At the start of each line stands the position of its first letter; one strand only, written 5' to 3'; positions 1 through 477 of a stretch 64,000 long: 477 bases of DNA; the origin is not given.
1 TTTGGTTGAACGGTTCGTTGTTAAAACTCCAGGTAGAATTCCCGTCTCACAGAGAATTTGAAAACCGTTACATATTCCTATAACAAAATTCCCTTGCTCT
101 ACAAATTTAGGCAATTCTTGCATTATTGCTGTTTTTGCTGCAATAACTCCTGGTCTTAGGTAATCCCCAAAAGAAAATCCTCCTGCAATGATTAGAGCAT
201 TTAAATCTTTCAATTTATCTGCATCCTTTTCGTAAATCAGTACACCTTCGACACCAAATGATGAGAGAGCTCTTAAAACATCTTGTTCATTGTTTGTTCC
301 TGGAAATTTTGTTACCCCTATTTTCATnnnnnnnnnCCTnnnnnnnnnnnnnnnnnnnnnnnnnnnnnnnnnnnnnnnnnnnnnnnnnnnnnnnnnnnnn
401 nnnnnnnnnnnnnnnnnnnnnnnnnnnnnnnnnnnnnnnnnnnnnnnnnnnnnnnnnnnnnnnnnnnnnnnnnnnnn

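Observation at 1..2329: Apparent PurC-PurS fusion upstream of purQ, with a divergent PurR-like HTH-PRTase regulator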

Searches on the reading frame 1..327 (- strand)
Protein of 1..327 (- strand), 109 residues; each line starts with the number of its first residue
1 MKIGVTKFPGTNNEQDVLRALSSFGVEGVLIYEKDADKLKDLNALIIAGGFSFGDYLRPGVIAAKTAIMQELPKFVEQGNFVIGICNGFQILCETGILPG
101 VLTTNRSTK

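Call 3: search_protein_families(library=pfam, proteins=[window:1-327:-], max_evalue=0.01)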
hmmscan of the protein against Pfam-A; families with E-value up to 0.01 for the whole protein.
window:1-327:- (109 aa): 4 families
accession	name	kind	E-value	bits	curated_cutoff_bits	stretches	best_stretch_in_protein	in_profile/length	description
PF13507.12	GATase_5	-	2.5e-18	66.5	27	1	2-102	3-113/260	CobB/CobQ-like glutamine amidotransferase domain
PF07685.20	GATase_3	-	3.6e-08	33.7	27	1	3-95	2-91/196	CobB/CobQ-like glutamine amidotransferase domain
PF01965.30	DJ-1_PfpI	-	1.3e-05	25.5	26.6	1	39-104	59-119/165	DJ-1/PfpI family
PF01174.25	SNO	-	4e-05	24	27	1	20-93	14-82/188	SNO glutamine amidotransferase family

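Call 4: search_protein_families(library=ncbifam, proteins=[window:1-327:-], max_evalue=0.01)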
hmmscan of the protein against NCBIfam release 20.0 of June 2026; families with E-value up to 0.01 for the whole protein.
window:1-327:- (109 aa): 16 families
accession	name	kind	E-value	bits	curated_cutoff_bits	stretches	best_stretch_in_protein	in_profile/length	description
TIGR01737.1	FGAM_synth_I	equivalog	3.9e-39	134.3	177.8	1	1-108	1-107/228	phosphoribosylformylglycinamidine synthase I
NF002957.0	PRK03619.1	equivalog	1.3e-38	132.6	212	1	1-108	1-108/222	phosphoribosylformylglycinamidine synthase subunit PurQ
NF002252.0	PRK01175.1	equivalog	9.1e-26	90.5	298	1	1-102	4-112/261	phosphoribosylformylglycinamidine synthase subunit PurQ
TIGR01857.1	FGAM-synthase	equivalog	6.1e-09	34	1057.05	1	5-99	982-1094/1239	phosphoribosylformylglycinamidine synthase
NF003672.0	PRK05297.1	equivalog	1.1e-07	29.8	783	1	34-99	1074-1146/1290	phosphoribosylformylglycinamidine synthase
TIGR03800.1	PLP_synth_Pdx2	equivalog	3.4e-07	30.4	105.55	1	2-95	1-86/184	pyridoxal 5'-phosphate synthase glutaminase subunit PdxT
TIGR01735.1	FGAM_synt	equivalog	4.3e-07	27.7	1123.05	1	35-101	1087-1164/1307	phosphoribosylformylglycinamidine synthase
NF004921.0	PRK06278.1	equivalog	8.8e-07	28.2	354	1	18-94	12-80/482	cobyrinic acid a,c-diamide synthase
NF001989.1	PRK00784.1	equivalog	2.2e-06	26.6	273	1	2-95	249-337/480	cobyric acid synthase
NF010608.0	PRK14004.1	equivalog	8.4e-06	25.6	216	1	10-95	8-88/210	imidazole glycerol phosphate synthase subunit HisH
TIGR01382.1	PfpI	subfamily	1.6e-05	24.5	139.05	1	40-104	61-119/169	DJ-1/PfpI/YhbO family deglycase/protease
TIGR00313.1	cobQ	equivalog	6.2e-05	22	309.9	1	3-95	250-335/477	cobyric acid synthase CobQ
TIGR01855.1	IMP_synth_hisH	equivalog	0.00016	21.5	105.4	1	11-96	8-88/198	imidazole glycerol phosphate synthase subunit HisH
NF001975.0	PRK00758.1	equivalog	0.0013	18.4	198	1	1-94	2-83/185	GMP synthase subunit A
NF045636.1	isoglutsynth_GatD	equivalog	0.0019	17.6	400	1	45-94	69-116/258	lipid II isoglutaminyl synthase subunit GatD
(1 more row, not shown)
